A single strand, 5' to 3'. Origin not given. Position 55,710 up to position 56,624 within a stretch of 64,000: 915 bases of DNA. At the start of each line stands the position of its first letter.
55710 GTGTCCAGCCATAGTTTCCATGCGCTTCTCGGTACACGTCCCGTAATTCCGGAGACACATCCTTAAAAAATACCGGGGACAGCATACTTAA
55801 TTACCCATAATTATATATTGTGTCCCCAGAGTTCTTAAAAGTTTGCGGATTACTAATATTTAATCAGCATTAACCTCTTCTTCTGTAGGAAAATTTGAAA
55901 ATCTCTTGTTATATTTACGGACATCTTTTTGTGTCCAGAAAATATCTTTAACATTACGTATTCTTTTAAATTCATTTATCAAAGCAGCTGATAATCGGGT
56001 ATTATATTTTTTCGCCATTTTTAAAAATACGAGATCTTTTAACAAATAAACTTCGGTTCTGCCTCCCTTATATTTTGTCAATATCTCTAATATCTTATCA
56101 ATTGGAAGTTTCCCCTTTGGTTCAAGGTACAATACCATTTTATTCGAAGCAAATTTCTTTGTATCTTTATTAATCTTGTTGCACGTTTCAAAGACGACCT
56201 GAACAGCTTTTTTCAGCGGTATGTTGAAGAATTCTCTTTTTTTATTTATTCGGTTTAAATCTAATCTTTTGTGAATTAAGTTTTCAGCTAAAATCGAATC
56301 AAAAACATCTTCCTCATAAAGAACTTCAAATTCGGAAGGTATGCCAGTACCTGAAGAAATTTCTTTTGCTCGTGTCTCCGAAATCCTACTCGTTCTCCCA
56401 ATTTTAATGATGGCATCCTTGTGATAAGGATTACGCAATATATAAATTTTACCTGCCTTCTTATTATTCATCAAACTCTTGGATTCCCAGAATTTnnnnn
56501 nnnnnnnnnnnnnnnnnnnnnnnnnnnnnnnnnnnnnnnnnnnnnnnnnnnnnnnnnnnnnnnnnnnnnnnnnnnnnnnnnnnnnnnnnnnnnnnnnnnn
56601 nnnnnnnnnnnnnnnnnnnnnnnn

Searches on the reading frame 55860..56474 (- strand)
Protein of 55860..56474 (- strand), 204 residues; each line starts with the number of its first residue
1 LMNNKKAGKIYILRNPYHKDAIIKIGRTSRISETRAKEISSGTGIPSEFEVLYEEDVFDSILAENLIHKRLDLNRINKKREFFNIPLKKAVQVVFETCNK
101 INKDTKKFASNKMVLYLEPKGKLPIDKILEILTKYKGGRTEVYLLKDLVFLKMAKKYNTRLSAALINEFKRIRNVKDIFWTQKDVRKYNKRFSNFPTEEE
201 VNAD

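Call 3: search_protein_families(library=pfam, proteins=[window:55860-56474:-], max_evalue=0.01)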
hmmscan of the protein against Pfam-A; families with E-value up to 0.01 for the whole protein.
window:55860-56474:- (204 aa): 2 families
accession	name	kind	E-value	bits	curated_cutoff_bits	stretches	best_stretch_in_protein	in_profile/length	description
PF10544.15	T5orf172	-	1e-16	61.7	20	1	9-95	2-98/101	T5orf172 domain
PF13455.12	MUG113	-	4.7e-11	43.5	22.3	1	24-94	2-70/73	Meiotically up-regulated gene 113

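Call 4: search_protein_families(library=padloc, proteins=[window:55860-56474:-], max_evalue=0.01)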
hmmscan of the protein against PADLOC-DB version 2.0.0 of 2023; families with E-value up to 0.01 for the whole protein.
window:55860-56474:- (204 aa): 5 families
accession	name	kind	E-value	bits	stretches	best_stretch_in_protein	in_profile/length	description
PDLC05041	PDC-S57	-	1.8e-22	78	1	2-100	1-95/212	-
PDLC05043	PDC-S57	-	1.4e-13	49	1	6-108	3-112/221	-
PDLC05042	PDC-S57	-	5.4e-12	43.9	1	1-103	1-105/245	-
PDLC03977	PD-Lambda-1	-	1.3e-07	28.9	1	3-99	351-451/496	-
PDLC03976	PD-Lambda-1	-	5.6e-07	26.8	1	1-100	350-453/491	-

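Call 5: search_protein_families(library=ncbifam, proteins=[window:55860-56474:-], max_evalue=0.01)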
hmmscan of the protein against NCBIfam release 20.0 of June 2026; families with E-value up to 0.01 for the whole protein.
window:55860-56474:- (204 aa): 0 families

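Call 14: find_homologous_proteins(query=window:55860-56474:-)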
Query window:55860-56474:- (204 aa): 32 proteins with E <= 0.001 among 190 candidates.
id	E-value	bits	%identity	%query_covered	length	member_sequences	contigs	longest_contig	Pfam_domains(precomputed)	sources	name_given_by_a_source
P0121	5.1e-126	436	100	100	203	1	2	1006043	PF10544.16,PF13455.13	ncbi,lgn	ncbi:MAG: GIY-YIG nuclease family protein [Candidatus Omnitrophota bacterium]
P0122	1.1e-60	223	54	92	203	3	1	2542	PF10544.16,PF20914.3,PF13455.13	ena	-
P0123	5.6e-58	214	53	93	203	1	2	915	PF10544.16,PF20914.3,PF13455.13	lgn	-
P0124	3.4e-56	208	51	92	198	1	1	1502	PF10544.16,PF20914.3,PF13455.13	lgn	-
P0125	1.0e-55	206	53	91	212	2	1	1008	PF10544.16,PF20914.3,PF13455.13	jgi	jgi:hypothetical protein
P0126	1.6e-55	206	57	87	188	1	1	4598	PF10544.16,PF20914.3,PF13455.13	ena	-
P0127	3.5e-55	205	52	91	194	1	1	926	PF10544.16,PF20914.3,PF13455.13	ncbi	-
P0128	4.2e-55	204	51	89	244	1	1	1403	PF10544.16,PF20914.3,PF13455.13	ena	-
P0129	6.9e-54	201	52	88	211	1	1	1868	PF10544.16,PF20914.3,PF13455.13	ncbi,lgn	-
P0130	8.9e-54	200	51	93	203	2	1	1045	PF10544.16,PF20914.3,PF13455.13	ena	-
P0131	1.3e-53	200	51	88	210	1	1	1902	PF10544.16,PF13455.13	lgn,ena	-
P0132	2.5e-53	199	49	94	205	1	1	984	PF10544.16,PF20914.3,PF13455.13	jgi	jgi:hypothetical protein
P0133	3.2e-53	198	52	91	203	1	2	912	PF10544.16,PF20914.3,PF13455.13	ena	-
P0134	2.1e-52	196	53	91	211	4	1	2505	PF10544.16,PF13455.13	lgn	-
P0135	2.3e-52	196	50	99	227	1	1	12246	PF10544.16,PF13455.13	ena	-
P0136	3.1e-52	195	49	93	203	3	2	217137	PF10544.16,PF20914.3,PF13455.13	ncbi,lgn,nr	ncbi:MAG: GIY-YIG nuclease family protein [Candidatus Thiodiazotropha endolucinida]|nr:GIY-YIG nucle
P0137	1.6e-51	193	54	87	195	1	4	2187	PF10544.16,PF20914.3,PF13455.13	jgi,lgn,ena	-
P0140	4.4e-49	185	49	87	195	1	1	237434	PF10544.16,PF20914.3,PF13455.13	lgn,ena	-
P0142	2.3e-43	166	47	89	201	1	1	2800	PF10544.16,PF20914.3,PF13455.13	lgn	-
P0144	3.9e-37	146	43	95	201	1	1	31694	PF10544.16,PF20914.3,PF13455.13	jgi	jgi:T5orf172 domain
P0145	8.0e-35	138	40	95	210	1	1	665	PF10544.16,PF20914.3,PF13455.13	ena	-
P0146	3.8e-33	133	42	86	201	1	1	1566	PF10544.16,PF20914.3,PF13455.13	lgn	-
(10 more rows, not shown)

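Call 16: find_encoding_contigs(protein=P0136, flank=5000, max_places=2)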
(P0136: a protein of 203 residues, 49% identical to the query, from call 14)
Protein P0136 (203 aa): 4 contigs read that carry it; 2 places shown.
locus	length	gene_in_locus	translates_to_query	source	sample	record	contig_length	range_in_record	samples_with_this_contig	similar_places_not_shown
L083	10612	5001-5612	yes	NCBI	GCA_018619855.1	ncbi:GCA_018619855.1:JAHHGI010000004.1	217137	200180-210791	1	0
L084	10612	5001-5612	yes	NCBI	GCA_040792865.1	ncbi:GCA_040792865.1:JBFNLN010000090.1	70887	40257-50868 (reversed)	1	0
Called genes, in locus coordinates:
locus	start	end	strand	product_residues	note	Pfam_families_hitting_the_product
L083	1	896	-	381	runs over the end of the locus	PF04339:FemAB_like, PF13480:Acetyltransf_6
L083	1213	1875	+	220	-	PF02586:SRAP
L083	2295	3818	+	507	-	PF01595:CNNM, PF00571:CBS (weak), PF03471:CorC_HlyC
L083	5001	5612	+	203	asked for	PF10544:T5orf172, PF13455:MUG113, PF20914:DNA_pol_IIIA_C (weak)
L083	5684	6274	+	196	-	-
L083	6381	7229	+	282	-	PF18735:HEPN_RiboL-PSP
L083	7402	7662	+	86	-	-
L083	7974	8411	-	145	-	PF00011:HSP20 (weak)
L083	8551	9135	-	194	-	PF01066:CDP-OH_P_transf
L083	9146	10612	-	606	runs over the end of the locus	PF01541:GIY-YIG, PF27096:UvrC_M, PF02151:UVR, PF22920:UvrC_RNaseH, PF08459:UvrC_RNaseH_dom, PF14520:HHH_5, PF12826:HHH_2 (weak)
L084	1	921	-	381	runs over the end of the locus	PF04339:FemAB_like, PF13480:Acetyltransf_6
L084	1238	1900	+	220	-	PF02586:SRAP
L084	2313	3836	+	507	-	PF01595:CNNM, PF00571:CBS (weak), PF03471:CorC_HlyC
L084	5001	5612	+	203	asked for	PF10544:T5orf172, PF13455:MUG113, PF20914:DNA_pol_IIIA_C (weak)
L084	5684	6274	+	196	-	-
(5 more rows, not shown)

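Call 17: find_encoding_contigs(protein=P0140, flank=5000, max_places=2)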
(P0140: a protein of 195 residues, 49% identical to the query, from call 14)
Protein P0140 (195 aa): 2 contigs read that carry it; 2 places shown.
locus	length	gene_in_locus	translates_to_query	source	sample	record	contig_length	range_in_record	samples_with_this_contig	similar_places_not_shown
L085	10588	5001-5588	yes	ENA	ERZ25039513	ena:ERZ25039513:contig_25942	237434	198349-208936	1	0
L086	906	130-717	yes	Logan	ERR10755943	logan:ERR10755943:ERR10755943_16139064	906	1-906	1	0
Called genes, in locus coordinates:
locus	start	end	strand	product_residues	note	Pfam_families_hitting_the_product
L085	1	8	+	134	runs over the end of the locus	PF04241:DUF423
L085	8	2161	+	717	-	PF17900:Peptidase_M1_N, PF01433:Peptidase_M1, PF11940:DUF3458, PF17432:DUF3458_C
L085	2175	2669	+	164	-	PF17432:DUF3458_C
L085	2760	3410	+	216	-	PF00106:adh_short, PF13561:adh_short_C2, PF23441:SDR (weak)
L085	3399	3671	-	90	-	PF01288:HPPK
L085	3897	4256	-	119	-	PF02152:FolB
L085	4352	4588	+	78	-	PF02660:G3P_acyltransf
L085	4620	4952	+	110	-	PF02660:G3P_acyltransf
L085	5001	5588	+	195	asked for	PF10544:T5orf172, PF13455:MUG113, PF20914:DNA_pol_IIIA_C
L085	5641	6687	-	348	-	PF00814:TsaD, PF22521:HypF_C_2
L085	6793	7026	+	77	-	PF01165:Ribosomal_S21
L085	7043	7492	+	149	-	PF09424:YqeY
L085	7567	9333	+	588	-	PF01807:Zn_ribbon_DnaG, PF08275:DNAG_N, PF01751:Toprim, PF13155:Toprim_2, PF13362:Toprim_3, PF13662:Toprim_4, PF10410:DnaB_bind, PF08278:DnaG_DnaB_bind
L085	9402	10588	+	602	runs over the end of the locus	PF03979:Sigma70_r1_1, PF00140:Sigma70_r1_2, PF04546:Sigma70_ner, PF04542:Sigma70_r2, PF04539:Sigma70_r3, PF04545:Sigma70_r4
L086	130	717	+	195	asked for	PF10544:T5orf172, PF13455:MUG113, PF20914:DNA_pol_IIIA_C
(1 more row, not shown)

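Call 18: find_encoding_contigs(protein=P0135, flank=5000, max_places=2)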
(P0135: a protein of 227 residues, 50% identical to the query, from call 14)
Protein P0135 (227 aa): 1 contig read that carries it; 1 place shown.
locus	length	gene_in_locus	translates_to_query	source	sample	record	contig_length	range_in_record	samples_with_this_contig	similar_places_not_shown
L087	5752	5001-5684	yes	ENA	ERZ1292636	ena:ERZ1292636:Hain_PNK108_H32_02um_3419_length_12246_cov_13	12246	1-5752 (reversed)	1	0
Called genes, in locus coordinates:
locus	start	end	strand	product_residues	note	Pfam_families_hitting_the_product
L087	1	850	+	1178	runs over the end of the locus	PF02384:N6_Mtase (faint), PF20473:MmeI_Mtase, PF01170:UPF0020 (faint), PF07669:Eco57I, PF12950:TaqI_C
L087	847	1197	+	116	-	-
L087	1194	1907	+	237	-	PF18735:HEPN_RiboL-PSP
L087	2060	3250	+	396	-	PF20990:DUF2207_C (weak), PF19658:DUF6161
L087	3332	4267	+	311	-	-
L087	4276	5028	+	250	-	PF07505:DUF5131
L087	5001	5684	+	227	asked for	PF10544:T5orf172, PF13455:MUG113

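Call 19: find_encoding_contigs(protein=P0144, flank=5000, max_places=2)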
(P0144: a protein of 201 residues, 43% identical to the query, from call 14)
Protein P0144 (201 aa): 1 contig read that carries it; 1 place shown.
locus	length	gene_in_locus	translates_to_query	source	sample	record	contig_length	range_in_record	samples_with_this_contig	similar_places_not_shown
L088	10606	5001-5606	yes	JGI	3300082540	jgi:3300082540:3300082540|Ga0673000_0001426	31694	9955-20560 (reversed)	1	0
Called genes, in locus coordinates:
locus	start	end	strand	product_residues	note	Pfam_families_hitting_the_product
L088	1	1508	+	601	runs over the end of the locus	PF12450:vWF_A, PF00092:VWA, PF13519:VWA_2, PF13768:VWA_3, PF12034:YfbK_C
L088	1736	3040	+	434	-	PF00501:AMP-binding, PF14535:AMP-binding_C_2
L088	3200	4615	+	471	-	PF00378:ECH_1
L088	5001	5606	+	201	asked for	PF10544:T5orf172, PF13455:MUG113, PF20914:DNA_pol_IIIA_C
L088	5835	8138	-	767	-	PF01315:Ald_Xan_dh_C, PF02738:MoCoBD_1, PF20256:MoCoBD_2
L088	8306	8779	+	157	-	PF00111:Fer2, PF01799:Fer2_2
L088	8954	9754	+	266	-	PF00941:FAD_binding_5, PF03450:CO_deh_flav_C (weak)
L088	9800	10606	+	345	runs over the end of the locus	PF01547:SBP_bac_1, PF13531:SBP_bac_11, PF13416:SBP_bac_8, PF13343:SBP_bac_6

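Call 37: search_protein_families(library=pfam, alignment_id=A3, max_evalue=1)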
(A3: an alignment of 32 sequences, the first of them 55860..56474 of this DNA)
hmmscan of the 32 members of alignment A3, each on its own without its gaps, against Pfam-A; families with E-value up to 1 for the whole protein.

A. member 1, window:55860-56474:- (204 aa): 2 families
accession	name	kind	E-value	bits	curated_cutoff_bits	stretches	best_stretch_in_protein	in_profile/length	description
PF10544.15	T5orf172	-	1e-16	61.7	20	1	9-95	2-98/101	T5orf172 domain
PF13455.12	MUG113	-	4.7e-11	43.5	22.3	1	24-94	2-70/73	Meiotically up-regulated gene 113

B. families by the number of members that match (of 32 scanned): 20 families
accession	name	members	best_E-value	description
PF10544.15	T5orf172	32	2.2e-18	T5orf172 domain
PF13455.12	MUG113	32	6e-15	Meiotically up-regulated gene 113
PF20914.2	DNA_pol_IIIA_C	24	7.9e-11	DNA polymerase III subunit alpha, C-terminal domain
PF12376.13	DUF3654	2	0.011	Protein of unknown function (DUF3654)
PF24704.1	DUF7667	2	0.03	Family of unknown function (DUF7667)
PF05712.18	MRG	1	0.0063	MRG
PF17797.7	RL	1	0.016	RL domain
PF05185.22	PRMT5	1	0.061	PRMT5 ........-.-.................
PF22985.3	KH_BICC1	1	0.095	Protein bicaudal C homolog 1, KH-like domain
PF12362.13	DUF3646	1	0.1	DNA polymerase III gamma and tau subunits C terminal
PF21015.2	Ybfg_C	1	0.11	Ybfg C-terminal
PF18894.6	PhageMetallopep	1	0.12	Putative phage metallopeptidase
PF01872.23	RibD_C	1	0.12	RibD C-terminal domain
PF05912.17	DUF870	1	0.14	Caenorhabditis elegans protein of unknown function (DUF870)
PF20416.4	UTP20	1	0.15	U3 small nucleolar RNA-associated protein 20 domain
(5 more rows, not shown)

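Call 38: find_related_loci(query=A3, collection=metagenome_contigs, flank=5000)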
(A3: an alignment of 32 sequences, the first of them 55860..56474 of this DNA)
Query A3 (204 aa) in metagenome_contigs; peptide patterns used: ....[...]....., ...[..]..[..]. (x = any residue, [..] = any of these).
600 stretches matched a pattern (row limit reached: there are more); 45 encode a relative of the query (tblastn E <= 1e-3); 45 distinct loci.
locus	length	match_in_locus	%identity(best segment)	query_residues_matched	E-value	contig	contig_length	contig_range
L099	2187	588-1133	54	6-183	4e-60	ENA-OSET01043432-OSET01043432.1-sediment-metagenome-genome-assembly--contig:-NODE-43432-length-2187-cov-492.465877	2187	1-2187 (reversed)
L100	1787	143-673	45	8-178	9e-44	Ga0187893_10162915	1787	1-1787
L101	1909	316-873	41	1-178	3e-41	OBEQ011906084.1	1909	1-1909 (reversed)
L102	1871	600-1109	45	4-171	7e-41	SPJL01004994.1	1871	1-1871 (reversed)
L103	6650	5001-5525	39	8-179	3e-38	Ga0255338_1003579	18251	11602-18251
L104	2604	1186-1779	40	1-196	7e-35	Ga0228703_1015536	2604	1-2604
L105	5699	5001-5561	36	1-180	6e-30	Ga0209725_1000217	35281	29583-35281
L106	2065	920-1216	52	8-107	4e-26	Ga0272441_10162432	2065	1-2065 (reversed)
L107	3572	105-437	47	1-108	9e-26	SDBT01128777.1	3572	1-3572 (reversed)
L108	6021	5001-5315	44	6-111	3e-25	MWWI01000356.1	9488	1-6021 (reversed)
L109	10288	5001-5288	50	8-103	2e-23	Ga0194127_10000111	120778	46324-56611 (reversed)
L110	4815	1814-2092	43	8-100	5e-23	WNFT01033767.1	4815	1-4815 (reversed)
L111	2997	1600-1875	44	8-100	2e-22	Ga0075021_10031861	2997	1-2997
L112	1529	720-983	52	8-96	2e-22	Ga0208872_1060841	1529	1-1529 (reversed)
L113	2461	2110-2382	46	1-94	2e-22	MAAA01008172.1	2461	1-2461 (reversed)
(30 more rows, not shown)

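Call 39: find_related_loci(query=A3, collection=viral_contigs, flank=5000)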
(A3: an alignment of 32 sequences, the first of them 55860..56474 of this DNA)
Query A3 (204 aa) in viral_contigs; peptide patterns used: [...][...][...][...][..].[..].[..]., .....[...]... (x = any residue, [..] = any of these).
39 stretches matched a pattern; 14 encode a relative of the query (tblastn E <= 1e-3); 14 distinct loci.
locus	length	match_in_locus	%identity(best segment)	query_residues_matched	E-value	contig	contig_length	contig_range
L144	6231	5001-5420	37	10-130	2e-18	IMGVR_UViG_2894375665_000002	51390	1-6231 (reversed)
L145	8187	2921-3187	37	10-100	9e-15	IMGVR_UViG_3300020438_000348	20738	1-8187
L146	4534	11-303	46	8-105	1e-20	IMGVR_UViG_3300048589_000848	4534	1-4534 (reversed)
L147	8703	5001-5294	36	3-96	6e-8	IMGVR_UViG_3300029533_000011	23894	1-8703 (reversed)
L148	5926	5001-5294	36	3-96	6e-8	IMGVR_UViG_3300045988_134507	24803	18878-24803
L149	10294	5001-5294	35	3-96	9e-8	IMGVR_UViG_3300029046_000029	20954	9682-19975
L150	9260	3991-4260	31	8-96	2e-7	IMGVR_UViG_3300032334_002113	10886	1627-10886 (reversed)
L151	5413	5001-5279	28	8-99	2e-7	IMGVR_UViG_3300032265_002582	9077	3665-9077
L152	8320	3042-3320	30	8-99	2e-7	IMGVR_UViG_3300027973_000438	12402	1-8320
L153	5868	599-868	31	8-96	3e-7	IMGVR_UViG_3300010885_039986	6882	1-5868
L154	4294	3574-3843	33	8-96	4e-7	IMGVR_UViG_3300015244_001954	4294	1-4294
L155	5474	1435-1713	30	8-99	4e-7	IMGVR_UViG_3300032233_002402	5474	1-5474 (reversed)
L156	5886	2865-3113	33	8-88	9e-7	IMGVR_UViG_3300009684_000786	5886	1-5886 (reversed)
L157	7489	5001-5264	30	8-93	1e-6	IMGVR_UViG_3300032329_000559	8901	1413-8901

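Call 44: search_solved_structures(query=A3, max_evalue=1, show_alignments=2)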
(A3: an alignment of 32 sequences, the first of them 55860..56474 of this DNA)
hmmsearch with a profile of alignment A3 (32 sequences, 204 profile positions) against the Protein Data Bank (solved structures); distinct sequences matched with E-value up to 1: 7.
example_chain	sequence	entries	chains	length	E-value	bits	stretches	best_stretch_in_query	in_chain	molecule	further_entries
5fku_A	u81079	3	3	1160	8.9e-06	28.7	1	98-182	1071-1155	DNA POLYMERASE III SUBUNIT ALPHA | DNA POLYMERASE III ALPHA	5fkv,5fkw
7p5h_A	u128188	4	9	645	0.16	14.7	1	28-102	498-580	Fe-hydrogenase, subunit alpha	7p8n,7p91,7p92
2ebd_A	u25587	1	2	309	0.23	14.3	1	79-157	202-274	3-oxoacyl-[acyl-carrier-protein] synthase 3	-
8bl3_A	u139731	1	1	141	0.43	13.4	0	125-168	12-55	scIg12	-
7uek_A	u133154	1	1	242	0.59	12.9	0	108-160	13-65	OT3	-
8bl6_A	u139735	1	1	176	0.66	12.8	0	125-168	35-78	dIG14-scdim-EF62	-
3hr4_A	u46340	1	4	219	0.88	12.4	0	67-125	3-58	Nitric oxide synthase, inducible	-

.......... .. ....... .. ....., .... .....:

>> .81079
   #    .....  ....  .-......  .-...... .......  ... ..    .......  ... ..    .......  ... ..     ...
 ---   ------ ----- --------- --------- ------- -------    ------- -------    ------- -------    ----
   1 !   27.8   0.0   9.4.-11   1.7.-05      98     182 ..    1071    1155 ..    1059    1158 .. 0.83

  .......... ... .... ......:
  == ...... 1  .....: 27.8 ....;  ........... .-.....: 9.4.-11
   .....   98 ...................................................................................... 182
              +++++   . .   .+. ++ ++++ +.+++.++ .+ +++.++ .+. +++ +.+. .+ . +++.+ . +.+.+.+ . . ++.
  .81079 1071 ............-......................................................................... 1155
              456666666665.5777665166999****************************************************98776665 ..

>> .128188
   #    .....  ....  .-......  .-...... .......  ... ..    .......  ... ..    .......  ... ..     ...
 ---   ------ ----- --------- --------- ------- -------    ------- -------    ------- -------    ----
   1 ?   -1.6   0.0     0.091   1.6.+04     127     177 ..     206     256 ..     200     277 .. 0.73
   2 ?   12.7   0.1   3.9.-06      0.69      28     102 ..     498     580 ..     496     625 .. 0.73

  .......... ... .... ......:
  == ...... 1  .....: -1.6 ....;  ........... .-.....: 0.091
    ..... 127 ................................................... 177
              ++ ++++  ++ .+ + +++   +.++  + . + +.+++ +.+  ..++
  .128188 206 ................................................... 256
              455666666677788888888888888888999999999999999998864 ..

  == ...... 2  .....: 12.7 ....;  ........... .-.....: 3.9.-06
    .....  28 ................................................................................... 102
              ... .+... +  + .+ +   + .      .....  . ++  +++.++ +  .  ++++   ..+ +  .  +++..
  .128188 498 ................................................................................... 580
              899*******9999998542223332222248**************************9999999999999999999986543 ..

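Call 59: search_dna_similar(query=window:55860-56474:-, collection=phages, mode=protein, max_rows=12)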
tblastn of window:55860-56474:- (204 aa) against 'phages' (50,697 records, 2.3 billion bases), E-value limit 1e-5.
Records with a match: 87; places in all: 87; records where one place covers at least 80% of the query: 0.
Best place of each record, by identity: <60% 87.
By first word of the organism name: Vibrio 70; Pseudomonas 4; Burkholderia 4; Sulfitobacter 4; Salmonella 3; Proteus 1; Escherichia 1.
By host as written in the record: - 72; Sulfitobacter sp. CB2047 4; Salmonella enterica serotype Enteritidis E2331 2; Pseudomonas aeruginosa P9W 2; Pseudomonas aeruginosa 2; Proteus mirabilis 1; Salmonella enterica subsp. enterica 1; Burkholderia cenocepacia Van1 1; and 2 more.
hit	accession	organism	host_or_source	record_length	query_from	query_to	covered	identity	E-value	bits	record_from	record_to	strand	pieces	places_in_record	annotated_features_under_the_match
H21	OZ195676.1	Vibrio phage K303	Seawater and oysters mix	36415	1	137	67%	32.8%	2e-9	62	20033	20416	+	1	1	hypothetical protein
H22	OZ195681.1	Vibrio phage K308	Seawater and oysters mix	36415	1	137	67%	32.8%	2e-9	62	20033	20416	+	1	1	hypothetical protein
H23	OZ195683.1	Vibrio phage K233 g1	Seawater and oysters mix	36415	1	137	67%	32.8%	2e-9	62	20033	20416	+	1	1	hypothetical protein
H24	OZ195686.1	Vibrio phage K253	Seawater and oysters mix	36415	1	137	67%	32.8%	2e-9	62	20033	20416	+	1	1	hypothetical protein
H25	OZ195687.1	Vibrio phage K254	Seawater and oysters mix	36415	1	137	67%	32.8%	2e-9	62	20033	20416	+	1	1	hypothetical protein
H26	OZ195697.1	Vibrio phage K255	Seawater and oysters mix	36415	1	137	67%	32.8%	2e-9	62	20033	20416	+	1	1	hypothetical protein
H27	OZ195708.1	Vibrio phage K311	Seawater and oysters mix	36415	1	137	67%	32.8%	2e-9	62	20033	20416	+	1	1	hypothetical protein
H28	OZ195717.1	Vibrio phage K306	Seawater and oysters mix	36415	1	137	67%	32.8%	2e-9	62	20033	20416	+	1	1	hypothetical protein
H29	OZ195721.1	Vibrio phage K237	Seawater and oysters mix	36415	1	137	67%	32.8%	2e-9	62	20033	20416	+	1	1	hypothetical protein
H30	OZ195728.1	Vibrio phage K304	Seawater and oysters mix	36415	1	137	67%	32.8%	2e-9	62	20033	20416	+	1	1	hypothetical protein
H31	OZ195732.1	Vibrio phage K312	Seawater and oysters mix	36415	1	137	67%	32.8%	2e-9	62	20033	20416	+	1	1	hypothetical protein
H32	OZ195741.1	Vibrio phage K231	Seawater and oysters mix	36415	1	137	67%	32.8%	2e-9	62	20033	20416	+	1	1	hypothetical protein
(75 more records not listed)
